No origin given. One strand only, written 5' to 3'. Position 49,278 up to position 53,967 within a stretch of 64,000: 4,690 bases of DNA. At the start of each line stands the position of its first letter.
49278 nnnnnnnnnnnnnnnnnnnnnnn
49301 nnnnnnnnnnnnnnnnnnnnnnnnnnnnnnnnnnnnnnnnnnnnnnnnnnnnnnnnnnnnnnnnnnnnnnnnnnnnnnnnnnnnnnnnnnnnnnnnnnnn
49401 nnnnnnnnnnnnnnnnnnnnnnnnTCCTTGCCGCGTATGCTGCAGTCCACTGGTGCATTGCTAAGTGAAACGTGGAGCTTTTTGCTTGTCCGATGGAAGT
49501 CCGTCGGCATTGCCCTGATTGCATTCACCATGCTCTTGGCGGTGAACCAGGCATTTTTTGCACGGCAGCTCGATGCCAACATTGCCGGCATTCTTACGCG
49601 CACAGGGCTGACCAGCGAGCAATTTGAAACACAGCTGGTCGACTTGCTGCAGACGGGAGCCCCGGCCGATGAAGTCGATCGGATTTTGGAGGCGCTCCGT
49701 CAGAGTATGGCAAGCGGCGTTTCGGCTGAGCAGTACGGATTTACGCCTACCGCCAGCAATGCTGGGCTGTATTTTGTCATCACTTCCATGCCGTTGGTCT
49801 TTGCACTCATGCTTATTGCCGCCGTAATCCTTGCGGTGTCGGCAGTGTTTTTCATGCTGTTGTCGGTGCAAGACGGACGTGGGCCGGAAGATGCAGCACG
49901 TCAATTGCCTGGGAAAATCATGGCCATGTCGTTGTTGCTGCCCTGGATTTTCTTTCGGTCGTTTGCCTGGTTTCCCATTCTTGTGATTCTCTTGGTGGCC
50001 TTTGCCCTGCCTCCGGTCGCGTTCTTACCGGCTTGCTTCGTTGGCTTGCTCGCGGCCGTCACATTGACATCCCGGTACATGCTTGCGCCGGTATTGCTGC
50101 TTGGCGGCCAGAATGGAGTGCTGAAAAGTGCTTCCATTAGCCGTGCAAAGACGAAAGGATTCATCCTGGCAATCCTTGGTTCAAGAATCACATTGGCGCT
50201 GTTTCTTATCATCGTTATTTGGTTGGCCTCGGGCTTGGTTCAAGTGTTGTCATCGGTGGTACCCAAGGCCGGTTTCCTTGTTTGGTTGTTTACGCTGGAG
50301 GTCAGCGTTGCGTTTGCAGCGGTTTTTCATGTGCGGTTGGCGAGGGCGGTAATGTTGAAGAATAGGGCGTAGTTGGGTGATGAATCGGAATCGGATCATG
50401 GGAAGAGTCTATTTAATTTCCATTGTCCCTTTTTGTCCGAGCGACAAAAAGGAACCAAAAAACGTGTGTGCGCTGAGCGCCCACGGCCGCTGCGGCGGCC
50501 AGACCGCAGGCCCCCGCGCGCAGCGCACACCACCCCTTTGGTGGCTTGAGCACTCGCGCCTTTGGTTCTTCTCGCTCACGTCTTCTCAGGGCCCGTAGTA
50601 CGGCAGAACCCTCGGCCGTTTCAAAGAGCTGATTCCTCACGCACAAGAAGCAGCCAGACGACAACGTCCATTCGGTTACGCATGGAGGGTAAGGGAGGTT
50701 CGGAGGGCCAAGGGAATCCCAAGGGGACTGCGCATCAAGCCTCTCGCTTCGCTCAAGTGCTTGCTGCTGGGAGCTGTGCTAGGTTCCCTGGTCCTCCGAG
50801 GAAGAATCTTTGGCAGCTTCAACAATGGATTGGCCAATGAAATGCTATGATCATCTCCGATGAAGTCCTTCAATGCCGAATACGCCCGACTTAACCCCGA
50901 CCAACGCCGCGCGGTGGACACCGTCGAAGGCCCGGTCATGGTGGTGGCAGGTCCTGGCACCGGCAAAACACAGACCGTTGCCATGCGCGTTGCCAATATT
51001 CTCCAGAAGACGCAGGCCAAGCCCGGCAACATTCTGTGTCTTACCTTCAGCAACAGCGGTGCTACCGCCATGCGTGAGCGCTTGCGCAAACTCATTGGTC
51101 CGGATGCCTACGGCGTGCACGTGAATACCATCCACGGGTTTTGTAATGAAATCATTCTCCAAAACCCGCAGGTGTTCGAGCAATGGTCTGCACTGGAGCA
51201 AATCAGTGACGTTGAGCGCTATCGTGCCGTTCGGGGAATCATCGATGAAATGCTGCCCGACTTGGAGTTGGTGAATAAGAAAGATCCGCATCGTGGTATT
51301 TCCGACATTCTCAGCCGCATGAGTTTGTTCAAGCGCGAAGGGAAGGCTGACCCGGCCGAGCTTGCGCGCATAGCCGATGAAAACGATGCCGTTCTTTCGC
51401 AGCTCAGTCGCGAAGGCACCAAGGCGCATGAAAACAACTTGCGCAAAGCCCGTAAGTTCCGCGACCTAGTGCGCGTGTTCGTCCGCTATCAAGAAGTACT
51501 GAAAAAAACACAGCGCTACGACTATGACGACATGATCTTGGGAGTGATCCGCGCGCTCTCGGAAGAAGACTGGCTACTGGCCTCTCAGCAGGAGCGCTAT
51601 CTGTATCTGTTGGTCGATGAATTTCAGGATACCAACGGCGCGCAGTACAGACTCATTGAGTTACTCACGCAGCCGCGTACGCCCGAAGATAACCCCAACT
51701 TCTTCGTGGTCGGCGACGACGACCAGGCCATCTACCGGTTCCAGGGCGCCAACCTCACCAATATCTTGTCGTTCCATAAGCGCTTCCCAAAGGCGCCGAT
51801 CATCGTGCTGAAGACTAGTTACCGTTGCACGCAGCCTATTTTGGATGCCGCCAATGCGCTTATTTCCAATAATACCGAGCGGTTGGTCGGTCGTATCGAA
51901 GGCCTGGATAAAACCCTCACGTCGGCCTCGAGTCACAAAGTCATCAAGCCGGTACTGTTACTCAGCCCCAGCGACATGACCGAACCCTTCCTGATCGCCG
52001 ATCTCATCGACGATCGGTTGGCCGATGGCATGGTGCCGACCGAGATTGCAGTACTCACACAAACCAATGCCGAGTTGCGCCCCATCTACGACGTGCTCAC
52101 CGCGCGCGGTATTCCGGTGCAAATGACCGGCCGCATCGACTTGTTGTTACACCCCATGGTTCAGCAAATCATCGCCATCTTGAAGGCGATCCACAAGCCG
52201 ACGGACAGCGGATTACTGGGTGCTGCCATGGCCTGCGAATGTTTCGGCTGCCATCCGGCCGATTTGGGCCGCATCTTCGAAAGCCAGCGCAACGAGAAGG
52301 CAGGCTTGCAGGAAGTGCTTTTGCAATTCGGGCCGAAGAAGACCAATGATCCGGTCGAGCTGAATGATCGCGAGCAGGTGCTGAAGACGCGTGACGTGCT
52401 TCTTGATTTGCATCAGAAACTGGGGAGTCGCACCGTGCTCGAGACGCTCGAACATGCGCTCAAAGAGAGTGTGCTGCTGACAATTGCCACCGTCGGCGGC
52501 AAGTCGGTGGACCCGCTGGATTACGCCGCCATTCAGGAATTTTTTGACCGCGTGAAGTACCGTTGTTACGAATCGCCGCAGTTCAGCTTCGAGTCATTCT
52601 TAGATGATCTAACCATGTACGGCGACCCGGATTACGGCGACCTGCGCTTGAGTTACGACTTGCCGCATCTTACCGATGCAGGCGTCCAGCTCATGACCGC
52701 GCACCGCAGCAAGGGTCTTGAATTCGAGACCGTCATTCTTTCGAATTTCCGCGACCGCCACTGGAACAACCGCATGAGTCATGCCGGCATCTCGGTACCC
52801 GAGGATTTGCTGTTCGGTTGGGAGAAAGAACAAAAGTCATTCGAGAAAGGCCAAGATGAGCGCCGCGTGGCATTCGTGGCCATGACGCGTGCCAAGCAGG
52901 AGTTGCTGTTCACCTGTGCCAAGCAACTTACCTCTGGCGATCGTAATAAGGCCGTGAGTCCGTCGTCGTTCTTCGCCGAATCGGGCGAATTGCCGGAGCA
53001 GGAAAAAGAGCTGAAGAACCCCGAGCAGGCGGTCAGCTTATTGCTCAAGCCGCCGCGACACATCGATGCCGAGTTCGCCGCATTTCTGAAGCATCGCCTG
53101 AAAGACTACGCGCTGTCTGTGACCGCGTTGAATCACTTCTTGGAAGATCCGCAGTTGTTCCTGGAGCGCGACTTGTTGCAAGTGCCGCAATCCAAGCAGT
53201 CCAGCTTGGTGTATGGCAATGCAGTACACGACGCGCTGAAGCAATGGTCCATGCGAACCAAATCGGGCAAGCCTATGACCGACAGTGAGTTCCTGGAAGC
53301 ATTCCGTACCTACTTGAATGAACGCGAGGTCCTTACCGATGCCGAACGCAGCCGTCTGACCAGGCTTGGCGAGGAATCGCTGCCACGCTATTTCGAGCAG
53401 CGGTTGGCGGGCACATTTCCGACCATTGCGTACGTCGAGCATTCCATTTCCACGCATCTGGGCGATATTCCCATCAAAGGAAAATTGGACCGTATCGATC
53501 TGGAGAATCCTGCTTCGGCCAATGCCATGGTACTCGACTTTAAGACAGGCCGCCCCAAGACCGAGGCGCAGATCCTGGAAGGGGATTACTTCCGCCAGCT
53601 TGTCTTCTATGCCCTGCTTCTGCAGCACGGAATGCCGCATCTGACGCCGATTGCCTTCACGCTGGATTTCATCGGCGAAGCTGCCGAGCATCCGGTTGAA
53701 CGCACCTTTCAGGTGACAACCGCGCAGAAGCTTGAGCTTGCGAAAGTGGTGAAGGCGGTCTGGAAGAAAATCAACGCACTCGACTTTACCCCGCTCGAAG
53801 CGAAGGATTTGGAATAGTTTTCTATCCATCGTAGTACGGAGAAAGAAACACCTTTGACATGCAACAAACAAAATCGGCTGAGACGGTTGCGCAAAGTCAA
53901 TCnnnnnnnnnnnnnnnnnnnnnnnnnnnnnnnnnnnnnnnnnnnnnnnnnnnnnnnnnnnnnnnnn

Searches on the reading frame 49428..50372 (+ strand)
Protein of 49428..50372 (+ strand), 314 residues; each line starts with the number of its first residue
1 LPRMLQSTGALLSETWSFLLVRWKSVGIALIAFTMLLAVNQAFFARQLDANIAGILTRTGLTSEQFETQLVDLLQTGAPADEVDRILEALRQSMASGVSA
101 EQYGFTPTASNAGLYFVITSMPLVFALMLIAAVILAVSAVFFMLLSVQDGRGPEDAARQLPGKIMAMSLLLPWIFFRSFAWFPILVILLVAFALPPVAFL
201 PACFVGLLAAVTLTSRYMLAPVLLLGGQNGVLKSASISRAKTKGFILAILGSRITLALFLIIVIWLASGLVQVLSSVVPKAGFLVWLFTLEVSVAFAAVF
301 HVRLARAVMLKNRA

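Call 45: find_encoding_contigs(protein=window:49428-50372:+, flank=10000, max_places=10)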
Protein window:49428-50372:+ (314 aa): no gene with exactly this product is on record in the collection.

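Call 64: search_protein_families(library=pfam, proteins=[window:49428-50372:+], max_evalue=0.001)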
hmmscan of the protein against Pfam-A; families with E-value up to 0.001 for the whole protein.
window:49428-50372:+ (314 aa): 0 families

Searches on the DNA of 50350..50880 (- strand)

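Call 11: search_rna_families(source=window, start=50350, end=50880, threshold=evalue, max_evalue=10, show_alignments=2)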
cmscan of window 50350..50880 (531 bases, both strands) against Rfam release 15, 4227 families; matches with E-value up to 10: 3.
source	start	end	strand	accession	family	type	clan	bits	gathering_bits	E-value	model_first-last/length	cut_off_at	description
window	50444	50544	-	RF01031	mir-639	Gene; miRNA;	-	25.4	100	0.13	1-98/98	no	mir-639 microRNA precursor family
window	50368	50484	+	RF02916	atpB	Cis-reg;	-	14.3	37.4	0.91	1-128/128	no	atpB RNA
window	50799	50859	+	RF00161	nos_TCE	Cis-reg;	-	14.1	60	8.3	1-64/64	no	Nanos 3' UTR translation control element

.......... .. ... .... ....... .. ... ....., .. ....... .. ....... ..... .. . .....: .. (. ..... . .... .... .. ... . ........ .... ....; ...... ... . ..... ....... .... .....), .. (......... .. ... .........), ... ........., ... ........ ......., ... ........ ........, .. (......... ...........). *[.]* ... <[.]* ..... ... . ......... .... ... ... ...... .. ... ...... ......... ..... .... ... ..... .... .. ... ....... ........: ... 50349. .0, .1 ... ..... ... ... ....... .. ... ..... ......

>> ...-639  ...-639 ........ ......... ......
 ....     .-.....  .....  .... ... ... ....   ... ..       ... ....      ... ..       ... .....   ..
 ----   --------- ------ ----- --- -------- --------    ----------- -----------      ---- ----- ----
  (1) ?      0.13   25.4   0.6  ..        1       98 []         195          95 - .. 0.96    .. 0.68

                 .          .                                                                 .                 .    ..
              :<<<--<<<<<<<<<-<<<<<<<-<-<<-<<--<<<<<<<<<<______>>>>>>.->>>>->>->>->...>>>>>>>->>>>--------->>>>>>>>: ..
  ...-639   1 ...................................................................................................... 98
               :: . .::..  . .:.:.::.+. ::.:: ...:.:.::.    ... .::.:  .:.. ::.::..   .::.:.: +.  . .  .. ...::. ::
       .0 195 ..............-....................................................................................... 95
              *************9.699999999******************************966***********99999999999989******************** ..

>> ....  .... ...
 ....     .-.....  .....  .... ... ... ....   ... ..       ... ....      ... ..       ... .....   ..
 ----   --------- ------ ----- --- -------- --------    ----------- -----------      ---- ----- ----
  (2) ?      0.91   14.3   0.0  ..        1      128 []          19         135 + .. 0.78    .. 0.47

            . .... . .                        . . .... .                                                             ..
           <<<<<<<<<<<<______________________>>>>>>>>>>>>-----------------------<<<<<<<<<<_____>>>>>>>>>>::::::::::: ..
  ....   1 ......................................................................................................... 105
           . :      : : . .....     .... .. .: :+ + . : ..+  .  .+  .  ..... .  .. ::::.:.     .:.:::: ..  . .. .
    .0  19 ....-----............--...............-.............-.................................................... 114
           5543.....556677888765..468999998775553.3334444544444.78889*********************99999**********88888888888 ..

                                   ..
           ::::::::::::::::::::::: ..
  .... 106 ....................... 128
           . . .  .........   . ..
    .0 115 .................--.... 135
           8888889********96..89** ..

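Call 51: search_dna_similar(query=window:50380-50860:-, collection=phages, mode=distant, max_evalue=0.01)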
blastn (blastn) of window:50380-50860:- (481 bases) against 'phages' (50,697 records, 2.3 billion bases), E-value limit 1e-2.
No match.

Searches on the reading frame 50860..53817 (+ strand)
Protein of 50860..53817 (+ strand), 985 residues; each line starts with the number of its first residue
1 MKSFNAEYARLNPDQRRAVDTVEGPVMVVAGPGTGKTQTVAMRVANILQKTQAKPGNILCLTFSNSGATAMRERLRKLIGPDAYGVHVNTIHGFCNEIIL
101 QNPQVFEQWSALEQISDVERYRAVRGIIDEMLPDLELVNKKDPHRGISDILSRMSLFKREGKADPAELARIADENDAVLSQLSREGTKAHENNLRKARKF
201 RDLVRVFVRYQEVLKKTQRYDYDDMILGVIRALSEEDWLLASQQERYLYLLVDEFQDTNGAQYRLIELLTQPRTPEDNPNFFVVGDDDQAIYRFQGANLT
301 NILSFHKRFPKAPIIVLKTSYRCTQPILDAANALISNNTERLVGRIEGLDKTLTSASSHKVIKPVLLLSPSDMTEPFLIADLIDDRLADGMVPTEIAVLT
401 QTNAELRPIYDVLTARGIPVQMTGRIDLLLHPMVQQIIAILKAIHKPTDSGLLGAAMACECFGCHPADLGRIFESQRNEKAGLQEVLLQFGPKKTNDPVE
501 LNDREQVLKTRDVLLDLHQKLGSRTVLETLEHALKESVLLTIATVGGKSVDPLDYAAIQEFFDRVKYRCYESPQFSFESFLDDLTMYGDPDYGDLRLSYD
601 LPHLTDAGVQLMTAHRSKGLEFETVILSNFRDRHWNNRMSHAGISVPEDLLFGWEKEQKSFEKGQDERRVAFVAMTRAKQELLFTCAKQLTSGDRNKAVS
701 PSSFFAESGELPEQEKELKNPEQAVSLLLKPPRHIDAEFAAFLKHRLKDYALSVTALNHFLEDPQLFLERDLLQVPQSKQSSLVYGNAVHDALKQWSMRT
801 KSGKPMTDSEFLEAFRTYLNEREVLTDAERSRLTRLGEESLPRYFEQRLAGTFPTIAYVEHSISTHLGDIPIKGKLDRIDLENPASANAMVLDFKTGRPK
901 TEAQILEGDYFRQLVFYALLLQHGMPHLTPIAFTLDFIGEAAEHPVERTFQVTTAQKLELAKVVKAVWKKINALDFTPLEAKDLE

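Call 48: find_encoding_contigs(protein=window:50860-53817:+, flank=10000, max_places=10)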
Protein window:50860-53817:+ (985 aa): no gene with exactly this product is on record in the collection.
